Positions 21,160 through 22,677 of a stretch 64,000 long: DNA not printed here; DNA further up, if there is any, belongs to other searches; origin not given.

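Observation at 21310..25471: Translationally coupled trio: GT-C-like membrane protein, bitopic membrane SAM-methyltransferase, archaeosortase-like protein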

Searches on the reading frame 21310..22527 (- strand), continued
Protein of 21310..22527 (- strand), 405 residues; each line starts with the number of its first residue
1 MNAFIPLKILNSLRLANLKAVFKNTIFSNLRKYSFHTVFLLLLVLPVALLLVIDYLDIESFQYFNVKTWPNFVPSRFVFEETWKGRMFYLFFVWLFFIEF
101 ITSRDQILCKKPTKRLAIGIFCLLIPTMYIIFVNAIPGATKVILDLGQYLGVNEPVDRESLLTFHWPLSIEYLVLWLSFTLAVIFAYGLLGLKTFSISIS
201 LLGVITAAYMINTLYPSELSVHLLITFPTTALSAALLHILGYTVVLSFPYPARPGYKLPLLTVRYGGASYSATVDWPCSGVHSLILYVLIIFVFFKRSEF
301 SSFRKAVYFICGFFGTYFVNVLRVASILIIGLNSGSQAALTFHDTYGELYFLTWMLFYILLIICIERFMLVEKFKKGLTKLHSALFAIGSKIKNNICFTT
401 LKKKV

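Call 33: search_protein_families(library=ncbifam, proteins=[L023:1494-2300:+, L021:8821-9600:-, L032:9932-11107:+, L046:5857-6876:+, L009:9995-11131:+, L049:9887-10936:+, L002:2132-3337:+], max_evalue=1)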
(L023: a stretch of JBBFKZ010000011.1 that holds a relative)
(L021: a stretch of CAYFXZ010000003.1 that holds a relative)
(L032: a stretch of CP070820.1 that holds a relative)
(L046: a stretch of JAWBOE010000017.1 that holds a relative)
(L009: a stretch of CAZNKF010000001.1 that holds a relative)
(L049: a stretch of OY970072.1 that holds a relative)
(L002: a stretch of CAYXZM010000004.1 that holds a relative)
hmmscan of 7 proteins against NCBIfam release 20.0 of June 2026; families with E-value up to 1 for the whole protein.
L023:1494-2300:+ (268 aa): 0 families

L021:8821-9600:- (259 aa): 1 family
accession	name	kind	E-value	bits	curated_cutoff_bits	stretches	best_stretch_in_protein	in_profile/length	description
TIGR04213.1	PGF_pre_PGF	domain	3.2e-10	40.2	28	1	93-217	26-153/153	PGF-pre-PGF domain-containing protein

L032:9932-11107:+ (392 aa): 6 families
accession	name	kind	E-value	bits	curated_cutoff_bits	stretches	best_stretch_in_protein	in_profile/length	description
TIGR04297.1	thauma_sortase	exception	2.3e-20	73.3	250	1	78-375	24-296/307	thaumarchaeosortase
TIGR04178.1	exo_archaeo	signature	2.8e-13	50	23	1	275-368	1-95/97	exosortase/archaeosortase family protein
TIGR03762.1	archaeo_artC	exception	1.5e-09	38.1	100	1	210-363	117-271/274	archaeosortase C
TIGR03110.1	exosort_Gpos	exception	8.2e-07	29.1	102.75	1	255-367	68-178/187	exosortase family protein XrtG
TIGR04293.1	archaeo_artF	exception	0.00064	19.8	150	1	274-369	69-161/166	archaeosortase family protein ArtF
NF033770.1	exosort_XrtT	exception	0.012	14.3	250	1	265-368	161-266/472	exosortase T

L046:5857-6876:+ (340 aa): 10 families
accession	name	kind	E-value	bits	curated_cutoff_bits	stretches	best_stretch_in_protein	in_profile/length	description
TIGR04297.1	thauma_sortase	exception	1.5e-14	54.2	250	1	30-320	8-287/307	thaumarchaeosortase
TIGR04178.1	exo_archaeo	signature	2.3e-14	53.5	23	1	232-313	2-85/97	exosortase/archaeosortase family protein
NF046081.1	exosort_XrtX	exception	2.3e-09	37.4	170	1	190-303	39-141/168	exosortase X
TIGR03762.1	archaeo_artC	exception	6.4e-07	29.5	100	1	158-295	121-245/274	archaeosortase C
TIGR04177.1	exosort_XrtH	exception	1.1e-06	28.7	86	1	231-311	66-143/158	exosortase H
TIGR04293.1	archaeo_artF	exception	0.0001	22.4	150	1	229-303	68-138/166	archaeosortase family protein ArtF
TIGR03763.1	cyanoexo_CrtA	exception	0.0012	18.4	150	1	174-290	119-224/260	cyanoexosortase A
TIGR04128.1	exoso_Fjoh_1448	exception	0.0022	18.2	90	1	187-324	43-162/174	exosortase family protein XrtF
NF033770.1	exosort_XrtT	exception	0.014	14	250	1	234-291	172-228/472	exosortase T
NF010609.0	PRK14010.1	equivalog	0.7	8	1323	1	131-172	220-260/673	K(+)-transporting ATPase subunit B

L009:9995-11131:+ (379 aa): 7 families
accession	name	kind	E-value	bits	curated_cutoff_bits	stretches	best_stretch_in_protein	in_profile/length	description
TIGR04297.1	thauma_sortase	exception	2e-16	60.4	250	1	67-355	26-291/307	thaumarchaeosortase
TIGR04178.1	exo_archaeo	signature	4.7e-14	52.5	23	1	261-353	2-94/97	exosortase/archaeosortase family protein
TIGR03762.1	archaeo_artC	exception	1.2e-09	38.4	100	1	253-350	174-270/274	archaeosortase C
NF046081.1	exosort_XrtX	exception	3.7e-06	26.9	170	1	219-344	41-152/168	exosortase X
TIGR04293.1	archaeo_artF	exception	0.0033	17.5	150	1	261-340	71-145/166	archaeosortase family protein ArtF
TIGR02602.1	8TM_EpsH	subfamily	0.0058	16.2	105.55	1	210-348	94-235/241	exosortase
TIGR03109.2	exosort_XrtA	exception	0.08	12.3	208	1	262-351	167-257/261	exosortase A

L049:9887-10936:+ (350 aa): 13 families
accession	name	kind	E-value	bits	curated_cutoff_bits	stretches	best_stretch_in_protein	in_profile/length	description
TIGR04297.1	thauma_sortase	exception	1e-18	67.9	250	1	24-320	7-287/307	thaumarchaeosortase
TIGR04178.1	exo_archaeo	signature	1.1e-13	51.2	23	1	225-312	2-84/97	exosortase/archaeosortase family protein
TIGR03762.1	archaeo_artC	exception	1.3e-09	38.3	100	1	159-287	131-244/274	archaeosortase C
NF046081.1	exosort_XrtX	exception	9.9e-09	35.3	170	1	180-284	36-129/168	exosortase X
TIGR03110.1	exosort_Gpos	exception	2.6e-06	27.4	102.75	1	191-293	57-153/187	exosortase family protein XrtG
TIGR04177.1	exosort_XrtH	exception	1.7e-05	24.9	86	1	159-282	11-120/158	exosortase H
TIGR03109.2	exosort_XrtA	exception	4.6e-05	23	208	1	222-306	163-243/261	exosortase A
NF038142.1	exosort_XrtW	exception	0.00017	20.1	425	1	221-288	168-235/494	exosortase W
TIGR04293.1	archaeo_artF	exception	0.00042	20.4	150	1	223-284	69-125/166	archaeosortase family protein ArtF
TIGR04128.1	exoso_Fjoh_1448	exception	0.0008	19.6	90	1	185-286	48-141/174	exosortase family protein XrtF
TIGR04287.1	exosort_XrtK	exception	0.0097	15.4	55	1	224-286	62-128/163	exosortase K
TIGR01478.1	STEVOR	paralog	0.083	12.1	166.65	1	144-246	182-285/308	STEVOR family variant surface protein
TIGR02602.1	8TM_EpsH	subfamily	0.13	11.8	105.55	1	129-314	47-233/241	exosortase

L002:2132-3337:+ (402 aa): 6 families
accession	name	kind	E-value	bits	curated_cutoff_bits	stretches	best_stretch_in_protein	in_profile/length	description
TIGR04297.1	thauma_sortase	exception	1.1e-17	64.6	250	1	103-385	26-294/307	thaumarchaeosortase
TIGR04178.1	exo_archaeo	signature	1e-10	41.8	23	1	290-377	3-92/97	exosortase/archaeosortase family protein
TIGR03762.1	archaeo_artC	exception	3.9e-07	30.2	100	1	281-377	174-270/274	archaeosortase C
NF046081.1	exosort_XrtX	exception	2.6e-05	24.2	170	1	283-370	68-146/168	exosortase X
TIGR04287.1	exosort_XrtK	exception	0.00022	20.8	55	1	288-380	62-159/163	exosortase K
NF033770.1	exosort_XrtT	exception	0.068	11.7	250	1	280-363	161-250/472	exosortase T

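Call 51: search_solved_structures(query=A1, max_evalue=10)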
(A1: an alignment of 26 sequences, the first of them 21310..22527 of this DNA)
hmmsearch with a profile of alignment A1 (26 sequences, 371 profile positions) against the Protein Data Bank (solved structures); distinct sequences matched with E-value up to 10: 0.
